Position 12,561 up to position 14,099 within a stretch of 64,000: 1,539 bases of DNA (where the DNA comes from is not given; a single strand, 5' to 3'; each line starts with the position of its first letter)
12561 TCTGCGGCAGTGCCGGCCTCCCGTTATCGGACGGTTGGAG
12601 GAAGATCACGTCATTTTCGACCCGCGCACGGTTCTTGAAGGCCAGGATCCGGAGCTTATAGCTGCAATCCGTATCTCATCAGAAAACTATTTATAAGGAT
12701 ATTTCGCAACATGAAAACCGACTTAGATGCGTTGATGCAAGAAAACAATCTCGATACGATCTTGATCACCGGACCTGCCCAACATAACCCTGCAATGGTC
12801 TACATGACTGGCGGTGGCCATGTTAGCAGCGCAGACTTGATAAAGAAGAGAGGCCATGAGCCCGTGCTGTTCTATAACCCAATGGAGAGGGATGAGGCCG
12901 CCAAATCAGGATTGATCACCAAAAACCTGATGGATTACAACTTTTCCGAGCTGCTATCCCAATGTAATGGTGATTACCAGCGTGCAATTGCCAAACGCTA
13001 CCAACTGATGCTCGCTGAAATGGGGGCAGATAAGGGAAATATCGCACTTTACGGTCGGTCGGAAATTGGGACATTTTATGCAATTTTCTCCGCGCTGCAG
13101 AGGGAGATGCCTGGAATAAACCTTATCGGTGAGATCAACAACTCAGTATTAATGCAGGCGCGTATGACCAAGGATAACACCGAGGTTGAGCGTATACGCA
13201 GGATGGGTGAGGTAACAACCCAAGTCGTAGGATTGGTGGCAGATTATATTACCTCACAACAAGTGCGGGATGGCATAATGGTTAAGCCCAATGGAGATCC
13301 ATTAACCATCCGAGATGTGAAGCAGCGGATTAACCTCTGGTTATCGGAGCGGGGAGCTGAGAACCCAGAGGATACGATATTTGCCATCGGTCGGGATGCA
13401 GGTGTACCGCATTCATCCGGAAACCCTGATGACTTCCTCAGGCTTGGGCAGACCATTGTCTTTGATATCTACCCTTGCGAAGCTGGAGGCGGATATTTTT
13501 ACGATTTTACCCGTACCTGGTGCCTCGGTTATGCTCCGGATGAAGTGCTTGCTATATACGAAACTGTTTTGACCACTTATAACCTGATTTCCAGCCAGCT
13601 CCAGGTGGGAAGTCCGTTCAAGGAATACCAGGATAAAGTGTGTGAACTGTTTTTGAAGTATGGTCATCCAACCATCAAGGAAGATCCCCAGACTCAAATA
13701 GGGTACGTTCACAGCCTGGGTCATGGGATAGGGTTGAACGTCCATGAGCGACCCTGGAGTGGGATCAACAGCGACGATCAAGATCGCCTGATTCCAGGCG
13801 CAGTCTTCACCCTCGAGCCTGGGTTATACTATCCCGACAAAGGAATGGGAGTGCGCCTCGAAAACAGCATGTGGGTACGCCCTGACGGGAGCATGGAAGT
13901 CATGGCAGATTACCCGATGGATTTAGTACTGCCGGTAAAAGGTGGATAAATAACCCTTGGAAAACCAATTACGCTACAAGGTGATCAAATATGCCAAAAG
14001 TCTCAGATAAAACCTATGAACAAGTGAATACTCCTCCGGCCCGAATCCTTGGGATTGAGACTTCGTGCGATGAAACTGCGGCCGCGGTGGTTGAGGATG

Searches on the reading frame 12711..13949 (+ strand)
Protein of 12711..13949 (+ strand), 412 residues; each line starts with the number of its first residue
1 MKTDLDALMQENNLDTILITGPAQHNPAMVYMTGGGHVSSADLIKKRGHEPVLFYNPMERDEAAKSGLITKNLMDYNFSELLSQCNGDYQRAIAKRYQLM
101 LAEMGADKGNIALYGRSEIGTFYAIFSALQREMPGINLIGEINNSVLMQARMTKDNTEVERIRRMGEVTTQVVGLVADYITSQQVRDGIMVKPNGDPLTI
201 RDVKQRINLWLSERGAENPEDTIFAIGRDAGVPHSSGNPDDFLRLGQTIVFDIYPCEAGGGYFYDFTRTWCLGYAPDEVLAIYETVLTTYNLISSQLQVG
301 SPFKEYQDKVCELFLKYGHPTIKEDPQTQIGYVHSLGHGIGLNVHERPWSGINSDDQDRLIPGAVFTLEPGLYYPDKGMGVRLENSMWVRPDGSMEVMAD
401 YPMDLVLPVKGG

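Call 56: find_encoding_contigs(protein=window:12711-13949:+, flank=2000, max_places=3)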
Protein window:12711-13949:+ (412 aa): no gene with exactly this product is on record in the collection.
